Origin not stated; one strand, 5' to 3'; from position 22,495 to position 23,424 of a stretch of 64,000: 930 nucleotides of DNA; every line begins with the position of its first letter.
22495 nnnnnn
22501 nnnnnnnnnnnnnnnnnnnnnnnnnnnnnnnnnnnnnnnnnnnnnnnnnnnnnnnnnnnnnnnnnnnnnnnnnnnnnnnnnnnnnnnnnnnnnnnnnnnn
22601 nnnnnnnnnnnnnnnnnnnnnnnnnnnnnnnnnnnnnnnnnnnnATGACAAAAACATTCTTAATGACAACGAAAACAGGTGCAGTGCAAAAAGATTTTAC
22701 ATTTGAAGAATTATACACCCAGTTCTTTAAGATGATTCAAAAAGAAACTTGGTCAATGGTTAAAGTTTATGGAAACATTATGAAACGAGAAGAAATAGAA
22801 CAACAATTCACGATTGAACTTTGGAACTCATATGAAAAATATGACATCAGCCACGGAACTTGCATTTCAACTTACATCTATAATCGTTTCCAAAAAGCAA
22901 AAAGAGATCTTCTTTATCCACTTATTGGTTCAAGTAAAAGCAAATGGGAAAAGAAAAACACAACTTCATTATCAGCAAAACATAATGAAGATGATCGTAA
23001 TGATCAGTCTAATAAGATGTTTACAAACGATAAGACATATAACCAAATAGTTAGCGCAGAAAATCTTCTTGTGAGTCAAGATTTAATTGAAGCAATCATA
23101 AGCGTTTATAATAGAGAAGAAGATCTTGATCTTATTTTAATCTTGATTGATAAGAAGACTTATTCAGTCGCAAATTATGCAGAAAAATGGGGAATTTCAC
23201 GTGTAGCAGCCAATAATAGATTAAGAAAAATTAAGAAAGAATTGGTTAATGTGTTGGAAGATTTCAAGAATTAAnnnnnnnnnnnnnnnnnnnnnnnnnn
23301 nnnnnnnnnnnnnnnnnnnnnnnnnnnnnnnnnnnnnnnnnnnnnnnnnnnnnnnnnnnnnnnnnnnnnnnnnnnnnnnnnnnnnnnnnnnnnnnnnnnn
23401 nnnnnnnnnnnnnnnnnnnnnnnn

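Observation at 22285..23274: Phage sigma factor preceded by 330-nt leader with attenuator-like hairpin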

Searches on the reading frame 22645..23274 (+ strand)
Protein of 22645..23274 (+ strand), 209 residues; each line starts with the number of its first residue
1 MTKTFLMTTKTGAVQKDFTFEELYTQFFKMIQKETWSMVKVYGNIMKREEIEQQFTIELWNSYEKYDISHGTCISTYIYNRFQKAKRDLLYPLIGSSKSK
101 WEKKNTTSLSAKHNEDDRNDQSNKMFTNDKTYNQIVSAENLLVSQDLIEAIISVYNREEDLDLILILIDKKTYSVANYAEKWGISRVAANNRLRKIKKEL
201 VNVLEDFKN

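Call 5: search_protein_families(library=pfam, proteins=[window:22645-23274:+], max_evalue=0.1)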
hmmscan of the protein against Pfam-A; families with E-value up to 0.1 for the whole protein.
window:22645-23274:+ (209 aa): 3 families
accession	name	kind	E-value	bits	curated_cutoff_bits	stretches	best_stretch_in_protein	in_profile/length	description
PF05043.19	Mga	-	0.036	15.1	21.1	1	150-201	7-59/87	Mga helix-turn-helix domain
PF04967.18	HTH_10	-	0.049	13.9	23.1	1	172-201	23-52/53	HTH DNA binding domain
PF04542.20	Sigma70_r2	-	0.062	13.5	24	0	41-80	16-55/71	Sigma-70 region 2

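Call 10: search_dna_similar(query=window:22645-23271:+, collection=phages, mode=protein, max_rows=60, max_evalue=0.001)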
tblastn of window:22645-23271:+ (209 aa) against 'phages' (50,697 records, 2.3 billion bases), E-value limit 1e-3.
Records with a match: 10; places in all: 10; records where one place covers at least 80% of the query: 10.
Best place of each record, by identity: 95-99% 1; <60% 9.
By first word of the organism name: Enterococcus 9; Geobacillus 1.
By host as written in the record: - 4; Enterococcus faecalis ATCC 700802 / V583 4; Enterococcus faecium 1; Geobacillus stearothermophilus ATCC 10149 1.
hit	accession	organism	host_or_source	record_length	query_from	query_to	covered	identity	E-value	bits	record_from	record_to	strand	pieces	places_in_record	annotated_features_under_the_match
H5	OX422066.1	Enterococcus phage Planchet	-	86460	1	209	100%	96.7%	3e-124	391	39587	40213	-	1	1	ECF RNA polymerase sigma factor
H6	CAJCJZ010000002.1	Enterococcus phage vB_EfaS_140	Gamoneu cheese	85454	1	204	98%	53.9%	8e-62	213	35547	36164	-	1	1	hypothetical protein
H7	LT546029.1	Enterococcus phage VFW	-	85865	1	204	98%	53.4%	2e-61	211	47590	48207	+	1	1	hypothetical protein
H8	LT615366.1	Enterococcus phage VPE25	-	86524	1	204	98%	53.4%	2e-61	211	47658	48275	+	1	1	hypothetical protein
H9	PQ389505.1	Enterococcus phage vB_EfKM29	Enterococcus faecium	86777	1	204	98%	53.4%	2e-61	211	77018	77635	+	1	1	hypothetical protein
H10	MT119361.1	Enterococcus phage vipetofem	Enterococcus faecalis ATCC 700802 / V583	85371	1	204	98%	52.9%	8e-60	207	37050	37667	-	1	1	hypothetical protein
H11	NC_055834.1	Enterococcus phage vipetofem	Enterococcus faecalis ATCC 700802 / V583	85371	1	204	98%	52.9%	8e-60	207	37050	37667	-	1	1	hypothetical protein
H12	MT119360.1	Enterococcus phage nattely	Enterococcus faecalis ATCC 700802 / V583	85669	1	204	98%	52.9%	1e-59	207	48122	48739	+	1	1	hypothetical protein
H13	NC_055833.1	Enterococcus phage nattely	Enterococcus faecalis ATCC 700802 / V583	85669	1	204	98%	52.9%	1e-59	207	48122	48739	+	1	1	hypothetical protein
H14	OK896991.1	Geobacillus phage GR1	Geobacillus stearothermophilus ATCC ...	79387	1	193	92%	34.8%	2e-17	86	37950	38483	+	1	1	sigma-70 family RNA polymerase sigma factor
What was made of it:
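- Closest known: Sigma gene promoters of VPE25-type Andrewesvirinae. Same: The sigma is orthologous (53% identity, call 10).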

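Call 11: get_annotated_region(hit=H8, flank=3000)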
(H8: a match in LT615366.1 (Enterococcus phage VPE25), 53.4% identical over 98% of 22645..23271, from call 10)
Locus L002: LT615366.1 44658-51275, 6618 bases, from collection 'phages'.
description: Enterococcus phage VPE25 genome assembly, chromosome: VPE25.
organism: Enterococcus phage VPE25 (NCBI taxid 1813887)
taxonomy: Viruses; Duplodnaviria; Heunggongvirae; Uroviricota; Caudoviricetes; Andrewesvirinae
host: -; source: -; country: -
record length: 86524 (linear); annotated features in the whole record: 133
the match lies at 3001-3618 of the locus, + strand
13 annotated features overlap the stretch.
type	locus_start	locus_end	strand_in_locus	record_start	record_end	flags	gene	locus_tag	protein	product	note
CDS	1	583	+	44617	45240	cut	-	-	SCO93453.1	Guanylate kinase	label:Guanylate kinase (EC 2.7.4.8) CDS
CDS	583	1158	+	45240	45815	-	-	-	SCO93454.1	non-essential protein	label:non-essential protein CDS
CDS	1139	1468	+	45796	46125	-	-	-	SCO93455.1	hypothetical protein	label:hypothetical protein CDS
CDS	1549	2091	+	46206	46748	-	-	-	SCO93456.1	hypothetical protein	label:hypothetical protein CDS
CDS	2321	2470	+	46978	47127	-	-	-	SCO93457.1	hypothetical protein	label:hypothetical protein CDS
CDS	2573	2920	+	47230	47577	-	-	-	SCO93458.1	hypothetical protein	label:hypothetical protein CDS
CDS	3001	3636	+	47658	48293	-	-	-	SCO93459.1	hypothetical protein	label:hypothetical protein CDS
CDS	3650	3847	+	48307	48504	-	-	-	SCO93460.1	hypothetical protein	label:hypothetical protein CDS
CDS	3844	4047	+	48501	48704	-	-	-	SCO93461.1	hypothetical protein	label:hypothetical protein CDS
CDS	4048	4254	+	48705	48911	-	-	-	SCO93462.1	hypothetical protein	label:hypothetical protein CDS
CDS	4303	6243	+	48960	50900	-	-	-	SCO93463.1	DNA gyrase subunit B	label:DNA gyrase subunit B (EC 5.99.1.3) CDS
CDS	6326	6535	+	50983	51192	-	-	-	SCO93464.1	hypothetical protein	label:hypothetical protein CDS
CDS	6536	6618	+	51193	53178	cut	-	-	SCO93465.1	DNA gyrase subunit A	label:DNA gyrase subunit A (EC 5.99.1.3) CDS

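Call 12: get_annotated_region(hit=H10, flank=3000)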
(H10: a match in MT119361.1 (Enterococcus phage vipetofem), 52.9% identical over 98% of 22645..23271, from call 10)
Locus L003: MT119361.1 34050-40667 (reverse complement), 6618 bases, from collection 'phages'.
description: Enterococcus phage vipetofem, complete genome.
organism: Enterococcus phage vipetofem (NCBI taxid 2719594)
taxonomy: Viruses; Duplodnaviria; Heunggongvirae; Uroviricota; Caudoviricetes; Andrewesvirinae; Vipetofemvirus; Vipetofemvirus vipetofem
host: Enterococcus faecalis ATCC 700802 / V583; source: wastewater; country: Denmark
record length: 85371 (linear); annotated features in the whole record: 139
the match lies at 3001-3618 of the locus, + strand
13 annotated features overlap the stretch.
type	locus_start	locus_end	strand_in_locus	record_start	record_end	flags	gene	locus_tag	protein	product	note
CDS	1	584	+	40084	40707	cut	-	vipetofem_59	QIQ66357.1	hypothetical protein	PVOGs: VOG2352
CDS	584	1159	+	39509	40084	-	-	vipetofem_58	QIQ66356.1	hypothetical protein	-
CDS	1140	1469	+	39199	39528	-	-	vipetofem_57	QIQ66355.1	hypothetical protein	-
CDS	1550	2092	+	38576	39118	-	-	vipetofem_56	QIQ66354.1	hypothetical protein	-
CDS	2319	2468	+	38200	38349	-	-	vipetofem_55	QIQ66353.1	hypothetical protein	-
CDS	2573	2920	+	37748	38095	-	-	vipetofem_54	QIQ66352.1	hypothetical protein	-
CDS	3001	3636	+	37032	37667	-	-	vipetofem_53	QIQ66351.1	hypothetical protein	-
CDS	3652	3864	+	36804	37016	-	-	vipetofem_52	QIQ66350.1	hypothetical protein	-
CDS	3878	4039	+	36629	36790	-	-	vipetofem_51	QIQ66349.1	hypothetical protein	-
CDS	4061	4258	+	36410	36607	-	-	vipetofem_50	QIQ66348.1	hypothetical protein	-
CDS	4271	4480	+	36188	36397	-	-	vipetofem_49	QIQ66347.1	hypothetical protein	-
CDS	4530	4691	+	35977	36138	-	-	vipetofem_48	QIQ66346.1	hypothetical protein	-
CDS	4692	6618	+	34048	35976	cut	-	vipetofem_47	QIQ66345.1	hypothetical protein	PVOGs: VOG5656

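Call 13: get_annotated_region(hit=H14, flank=3000)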
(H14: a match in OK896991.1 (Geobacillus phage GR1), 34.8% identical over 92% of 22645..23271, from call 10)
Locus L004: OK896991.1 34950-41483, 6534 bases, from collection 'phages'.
description: Geobacillus phage GR1, complete genome.
organism: Geobacillus phage GR1 (NCBI taxid 2890879)
taxonomy: Viruses; Duplodnaviria; Heunggongvirae; Uroviricota; Caudoviricetes
host: Geobacillus stearothermophilus ATCC 10149; source: soil from roadside; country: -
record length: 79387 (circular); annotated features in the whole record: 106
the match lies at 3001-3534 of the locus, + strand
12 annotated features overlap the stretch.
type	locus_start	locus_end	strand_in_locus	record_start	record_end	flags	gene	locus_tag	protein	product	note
CDS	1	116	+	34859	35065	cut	-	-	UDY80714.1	hypothetical protein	-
CDS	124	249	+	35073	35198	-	-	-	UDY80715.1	hypothetical protein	-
CDS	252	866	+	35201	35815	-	-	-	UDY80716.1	NUDIX domain-containing protein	-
CDS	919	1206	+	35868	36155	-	-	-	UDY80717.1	thioredoxin family protein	-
CDS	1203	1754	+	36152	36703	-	-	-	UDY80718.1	guanylate kinase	Guanylate kinase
CDS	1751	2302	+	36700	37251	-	-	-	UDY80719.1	RusA family crossover junction endodeoxyribonuclease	Endodeoxyribonuclease RusA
CDS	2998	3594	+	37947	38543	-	-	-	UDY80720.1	sigma-70 family RNA polymerase sigma factor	-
CDS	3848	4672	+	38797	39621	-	-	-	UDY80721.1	actin like protein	ALP_N; actin like proteins N terminal domain-containing protein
CDS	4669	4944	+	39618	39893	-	-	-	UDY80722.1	hypothetical protein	-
CDS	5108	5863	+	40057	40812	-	-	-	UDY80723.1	amidoligase family protein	-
CDS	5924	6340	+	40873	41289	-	-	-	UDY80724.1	gamma-glutamylcyclotransferase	-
CDS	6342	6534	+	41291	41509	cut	-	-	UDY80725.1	hypothetical protein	-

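Call 17: find_related_loci(query=window:22645-23271:+, collection=viral_contigs, flank=3000)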
Query window:22645-23271:+ (209 aa) in viral_contigs; peptide patterns used: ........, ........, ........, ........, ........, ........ (x = any residue, [..] = any of these).
8 stretches matched a pattern; 1 encode a relative of the query (tblastn E <= 1e-3); 1 distinct loci.
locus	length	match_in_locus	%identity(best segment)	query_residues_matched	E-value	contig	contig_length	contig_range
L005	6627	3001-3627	98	1-209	7e-140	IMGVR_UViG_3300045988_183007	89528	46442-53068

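Call 19: find_homologous_proteins(query=window:22645-23271:+, max_evalue=0.001)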
Query window:22645-23271:+ (209 aa): 11 proteins with E <= 0.001 among 78 candidates.
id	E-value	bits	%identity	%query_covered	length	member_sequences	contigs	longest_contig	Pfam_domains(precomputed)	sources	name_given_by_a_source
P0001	3.9e-126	436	96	100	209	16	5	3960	-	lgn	-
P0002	4.8e-109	381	83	100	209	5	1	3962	-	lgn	-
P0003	5.1e-62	227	52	98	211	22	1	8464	-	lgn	-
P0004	6.8e-58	214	47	98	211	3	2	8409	-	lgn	-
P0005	5.3e-56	207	51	98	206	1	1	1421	-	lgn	-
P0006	3.6e-55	205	50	98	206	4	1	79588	-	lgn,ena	-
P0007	3.1e-43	166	46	99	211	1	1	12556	-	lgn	-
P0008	4.8e-43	165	46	99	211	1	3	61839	-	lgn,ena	-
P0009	6.8e-35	139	41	84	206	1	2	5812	-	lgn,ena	-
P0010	3.1e-33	133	40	82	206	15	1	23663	-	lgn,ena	-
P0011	7.7e-23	99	32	97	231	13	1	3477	-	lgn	-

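Call 20: find_encoding_contigs(protein=P0002, flank=3000)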
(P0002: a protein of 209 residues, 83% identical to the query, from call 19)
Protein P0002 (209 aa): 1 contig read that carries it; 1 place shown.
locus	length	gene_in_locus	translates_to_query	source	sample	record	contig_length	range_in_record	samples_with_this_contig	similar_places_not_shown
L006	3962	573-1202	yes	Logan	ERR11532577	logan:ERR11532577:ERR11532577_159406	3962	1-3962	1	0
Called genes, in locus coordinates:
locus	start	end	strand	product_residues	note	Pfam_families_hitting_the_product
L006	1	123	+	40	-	?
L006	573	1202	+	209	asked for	-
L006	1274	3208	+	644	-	PF02518:HATPase_c (faint), PF00204:DNA_gyraseB, PF01751:Toprim, PF00986:DNA_gyraseB_C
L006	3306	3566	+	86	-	-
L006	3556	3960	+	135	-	?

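Call 21: find_encoding_contigs(protein=P0001, flank=3000)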
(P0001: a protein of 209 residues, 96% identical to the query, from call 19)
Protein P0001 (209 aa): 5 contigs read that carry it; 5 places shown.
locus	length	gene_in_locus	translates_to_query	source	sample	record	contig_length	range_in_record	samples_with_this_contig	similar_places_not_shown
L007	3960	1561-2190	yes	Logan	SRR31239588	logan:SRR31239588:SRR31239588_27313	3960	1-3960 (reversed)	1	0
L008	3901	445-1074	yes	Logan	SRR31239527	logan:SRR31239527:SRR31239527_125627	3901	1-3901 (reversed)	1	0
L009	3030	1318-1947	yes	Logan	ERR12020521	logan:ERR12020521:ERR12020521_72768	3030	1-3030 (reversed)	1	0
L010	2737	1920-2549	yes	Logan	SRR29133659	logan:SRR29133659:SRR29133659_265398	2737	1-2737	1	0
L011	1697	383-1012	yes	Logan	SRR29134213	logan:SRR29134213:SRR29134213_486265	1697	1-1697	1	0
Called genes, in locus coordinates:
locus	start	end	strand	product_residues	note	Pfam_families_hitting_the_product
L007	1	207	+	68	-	?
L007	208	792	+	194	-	-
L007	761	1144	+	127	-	-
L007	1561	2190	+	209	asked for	-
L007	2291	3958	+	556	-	?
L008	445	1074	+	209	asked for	-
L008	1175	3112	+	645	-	PF02518:HATPase_c (weak), PF00204:DNA_gyraseB, PF01751:Toprim, PF00986:DNA_gyraseB_C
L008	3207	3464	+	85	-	-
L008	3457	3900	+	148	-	?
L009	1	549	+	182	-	?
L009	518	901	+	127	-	-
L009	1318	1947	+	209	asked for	-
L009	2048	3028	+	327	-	?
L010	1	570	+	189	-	?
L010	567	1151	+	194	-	-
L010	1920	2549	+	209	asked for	-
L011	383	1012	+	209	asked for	-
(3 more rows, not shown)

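Call 27: search_solved_structures(query=A2, max_evalue=1, show_alignments=2)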
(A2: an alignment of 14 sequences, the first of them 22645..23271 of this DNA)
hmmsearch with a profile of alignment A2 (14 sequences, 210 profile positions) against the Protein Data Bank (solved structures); distinct sequences matched with E-value up to 1: 19.
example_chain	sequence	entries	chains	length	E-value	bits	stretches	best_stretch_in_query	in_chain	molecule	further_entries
6pmi_F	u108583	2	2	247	8.9e-05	25.8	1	16-88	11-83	RNA polymerase sigma factor FliA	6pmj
9wsm_F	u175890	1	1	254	0.015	18.5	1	13-89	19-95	RNA polymerase sigma factor FliA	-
9wsf_A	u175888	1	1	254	0.016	18.5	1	13-89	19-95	RNA polymerase sigma factor FliA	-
3i4p_A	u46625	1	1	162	0.13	15.5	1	160-198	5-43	Transcriptional regulator, AsnC family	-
1i1g_A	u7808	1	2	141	0.2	14.8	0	157-199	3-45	TRANSCRIPTIONAL REGULATOR LRPA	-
4x8k_A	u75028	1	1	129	0.24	14.6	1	35-85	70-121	RNA polymerase sigma factor SigA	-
9dvs_G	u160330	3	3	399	0.3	14.2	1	34-89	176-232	RNA polymerase sigma factor SigA1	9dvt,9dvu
8h3v_G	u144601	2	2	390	0.3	14.2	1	34-89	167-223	RNA polymerase sigma factor SigA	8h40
8ixz_A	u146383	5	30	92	0.34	14.1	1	16-71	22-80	p26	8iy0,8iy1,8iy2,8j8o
8h2j_A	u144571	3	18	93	0.34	14.1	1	16-71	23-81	p26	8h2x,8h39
5tw1_F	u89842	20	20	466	0.6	13.3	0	36-88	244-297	RNA polymerase sigma factor SigA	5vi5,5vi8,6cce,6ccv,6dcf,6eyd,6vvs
9z71_A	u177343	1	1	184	0.61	13.3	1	141-198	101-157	Winged helix-turn-helix transcriptional regulator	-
7ckq_F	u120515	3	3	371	0.66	13.1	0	47-88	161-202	RNA polymerase sigma factor SigA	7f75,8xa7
8x6f_E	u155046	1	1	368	0.69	13.1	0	48-88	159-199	RNA polymerase sigma factor SigA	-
7l7b_F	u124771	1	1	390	0.89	12.7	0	46-89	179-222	RNA polymerase sigma factor SigA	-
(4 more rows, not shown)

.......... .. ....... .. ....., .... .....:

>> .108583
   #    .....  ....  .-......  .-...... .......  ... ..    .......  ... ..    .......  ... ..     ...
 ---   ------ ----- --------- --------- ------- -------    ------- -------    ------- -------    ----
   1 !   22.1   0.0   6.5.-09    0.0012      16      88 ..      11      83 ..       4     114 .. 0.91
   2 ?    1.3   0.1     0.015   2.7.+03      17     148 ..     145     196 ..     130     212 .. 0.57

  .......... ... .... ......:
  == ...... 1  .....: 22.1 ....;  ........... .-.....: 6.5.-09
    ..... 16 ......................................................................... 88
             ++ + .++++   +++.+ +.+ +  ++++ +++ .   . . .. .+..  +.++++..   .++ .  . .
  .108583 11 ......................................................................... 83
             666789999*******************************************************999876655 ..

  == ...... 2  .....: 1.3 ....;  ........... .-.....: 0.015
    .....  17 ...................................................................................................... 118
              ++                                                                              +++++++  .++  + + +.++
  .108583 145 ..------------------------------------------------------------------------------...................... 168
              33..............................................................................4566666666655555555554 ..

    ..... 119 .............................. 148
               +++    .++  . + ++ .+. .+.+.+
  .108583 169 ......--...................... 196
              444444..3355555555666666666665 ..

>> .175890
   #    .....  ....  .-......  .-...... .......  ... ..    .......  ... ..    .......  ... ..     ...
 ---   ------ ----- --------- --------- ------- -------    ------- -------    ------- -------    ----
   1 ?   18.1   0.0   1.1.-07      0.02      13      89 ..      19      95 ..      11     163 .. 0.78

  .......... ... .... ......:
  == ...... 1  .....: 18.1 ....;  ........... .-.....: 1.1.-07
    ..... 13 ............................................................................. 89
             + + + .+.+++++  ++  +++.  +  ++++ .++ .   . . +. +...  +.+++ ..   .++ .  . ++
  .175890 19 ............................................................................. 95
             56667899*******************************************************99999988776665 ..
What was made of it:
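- On Sigma-70 family, SigN (ZpdN) subgroup: The family profile aligns to FliA region 2 at E=9e-5 (call 27).
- Checked: The family profile hits FliA region 2 in the PDB (E=9e-5, call 27).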

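Call 29: search_protein_families(library=ncbifam, alignment_id=A2, max_evalue=0.1)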
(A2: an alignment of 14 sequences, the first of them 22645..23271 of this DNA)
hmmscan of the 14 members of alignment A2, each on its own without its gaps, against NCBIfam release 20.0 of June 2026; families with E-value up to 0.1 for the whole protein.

A. member 1, window:22645-23271:+ (209 aa): 8 families
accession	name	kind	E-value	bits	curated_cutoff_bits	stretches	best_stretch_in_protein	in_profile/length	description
TIGR02937.1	sigma70-ECF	superfamily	2.9e-06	27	42.9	1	24-202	3-163/165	sigma-70 family RNA polymerase sigma factor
TIGR02479.1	FliA_WhiG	subfamily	0.00084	19.1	189.6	1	24-85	2-63/224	FliA/WhiG family RNA polymerase sigma factor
NF005248.0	PRK06759.1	equivalog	0.011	15.5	133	1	16-73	2-55/156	RNA polymerase factor sigma-70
NF041236.1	CAS_III-E_sigma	exception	0.017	15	100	1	25-202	25-202/206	type III-E CRISPR-associated RpoE-like sigma factor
NF005413.0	PRK06986.1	subfamily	0.02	14.7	201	1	18-85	13-80/241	RNA polymerase sigma factor FliA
NF041508.1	BacL2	equivalog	0.022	14.6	200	1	20-195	20-189/202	BacL2 family protein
TIGR00122.1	birA_repr_reg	equivalog_domain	0.026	14.4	70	1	160-206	2-47/69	biotin operon repressor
NF007228.0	PRK09646.1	subfamily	0.06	13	226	1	24-75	32-84/194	ECF RNA polymerase sigma factor SigK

B. families by the number of members that match (of 14 scanned): 36 families (the first 25 are shown)
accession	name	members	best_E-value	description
TIGR02937.1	sigma70-ECF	14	2.8e-13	sigma-70 family RNA polymerase sigma factor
TIGR02479.1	FliA_WhiG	10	5.3e-05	FliA/WhiG family RNA polymerase sigma factor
NF005248.0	PRK06759.1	9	5.7e-07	RNA polymerase factor sigma-70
NF005413.0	PRK06986.1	8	0.0006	RNA polymerase sigma factor FliA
NF041236.1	CAS_III-E_sigma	7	0.00074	type III-E CRISPR-associated RpoE-like sigma factor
NF007228.0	PRK09646.1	6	0.0052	ECF RNA polymerase sigma factor SigK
NF045758.2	YlxM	5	0.0045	YlxM family DNA-binding protein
NF041508.1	BacL2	4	0.00057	BacL2 family protein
NF005644.0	PRK07408.1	4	0.0032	RNA polymerase sigma factor SigF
TIGR00122.1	birA_repr_reg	4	0.008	biotin operon repressor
TIGR02959.1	SigZ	3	0.0043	RNA polymerase sigma factor SigZ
NF007215.0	PRK09637.1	3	0.022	RNA polymerase sigma factor SigZ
NF005809.0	PRK07670.1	2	0.006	FliA/WhiG family RNA polymerase sigma factor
NF001068.0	PRK00118.1-4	2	0.014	putative DNA-binding protein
NF001066.0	PRK00118.1-1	2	0.017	putative DNA-binding protein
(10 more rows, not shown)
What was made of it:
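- On Sigma-70 family, SigN (ZpdN) subgroup: TIGR02937 is hit by 14 of 14 family members (call 29). The TIGR02937 match runs to residue 202 (call 29).
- Checked: All 14 family members hit NCBIfam TIGR02937 sigma70-ECF (window protein E=2.9e-6 over residues 24-202; best member 2.8e-13; call 29).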

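Call 32: find_encoding_contigs(protein=P0008, flank=3000, max_places=2)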
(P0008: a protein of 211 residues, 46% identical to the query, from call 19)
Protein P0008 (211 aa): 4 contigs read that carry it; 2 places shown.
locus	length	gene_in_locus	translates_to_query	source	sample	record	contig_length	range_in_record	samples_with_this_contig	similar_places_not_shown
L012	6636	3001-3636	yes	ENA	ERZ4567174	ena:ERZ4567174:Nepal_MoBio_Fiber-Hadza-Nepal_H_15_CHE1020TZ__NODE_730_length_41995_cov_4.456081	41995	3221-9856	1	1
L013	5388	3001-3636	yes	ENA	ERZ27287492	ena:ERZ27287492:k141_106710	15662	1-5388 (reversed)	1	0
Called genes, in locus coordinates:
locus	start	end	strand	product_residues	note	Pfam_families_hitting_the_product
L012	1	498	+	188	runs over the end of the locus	PF07460:NUMOD3 (weak)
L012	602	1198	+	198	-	-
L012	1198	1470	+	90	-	-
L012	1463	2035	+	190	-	PF00625:Guanylate_kin (weak), PF13238:AAA_18 (faint), PF01202:SKI (faint)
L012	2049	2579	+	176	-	PF05866:RusA (faint)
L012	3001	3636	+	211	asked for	-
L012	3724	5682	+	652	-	PF02518:HATPase_c (faint), PF00204:DNA_gyraseB, PF01751:Toprim, PF00986:DNA_gyraseB_C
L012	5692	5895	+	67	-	-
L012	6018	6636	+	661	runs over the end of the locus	PF00521:DNA_topoisoIV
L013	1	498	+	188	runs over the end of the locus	PF07460:NUMOD3 (weak)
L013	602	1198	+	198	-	-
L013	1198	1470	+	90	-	-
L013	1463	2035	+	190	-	PF00625:Guanylate_kin (weak), PF13238:AAA_18 (faint), PF01202:SKI (faint)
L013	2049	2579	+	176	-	PF05866:RusA (faint)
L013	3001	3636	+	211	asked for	-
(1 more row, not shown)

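Call 33: find_encoding_contigs(protein=P0010, flank=3000, max_places=2)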
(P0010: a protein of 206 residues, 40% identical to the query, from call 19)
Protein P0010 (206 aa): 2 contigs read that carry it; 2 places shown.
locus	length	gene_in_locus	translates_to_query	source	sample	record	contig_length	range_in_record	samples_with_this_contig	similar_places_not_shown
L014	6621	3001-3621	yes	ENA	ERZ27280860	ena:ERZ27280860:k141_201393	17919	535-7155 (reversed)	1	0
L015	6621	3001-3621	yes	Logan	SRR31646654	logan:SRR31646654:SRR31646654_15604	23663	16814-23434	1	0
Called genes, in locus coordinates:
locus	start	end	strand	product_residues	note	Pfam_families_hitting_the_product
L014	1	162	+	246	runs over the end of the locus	PF00692:dUTPase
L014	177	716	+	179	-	-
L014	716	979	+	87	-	-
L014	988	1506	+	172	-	PF05014:Nuc_deoxyrib_tr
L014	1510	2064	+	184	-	PF00625:Guanylate_kin, PF01712:dNK (faint), PF13238:AAA_18 (faint)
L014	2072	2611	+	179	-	PF05866:RusA (weak)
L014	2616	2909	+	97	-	-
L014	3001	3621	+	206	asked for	-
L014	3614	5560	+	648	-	PF02518:HATPase_c (weak), PF00204:DNA_gyraseB, PF01751:Toprim, PF00986:DNA_gyraseB_C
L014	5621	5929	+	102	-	-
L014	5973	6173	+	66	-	-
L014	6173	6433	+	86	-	-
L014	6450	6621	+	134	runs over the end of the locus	PF24240:DUF7448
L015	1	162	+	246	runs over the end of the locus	PF00692:dUTPase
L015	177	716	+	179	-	-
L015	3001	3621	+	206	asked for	-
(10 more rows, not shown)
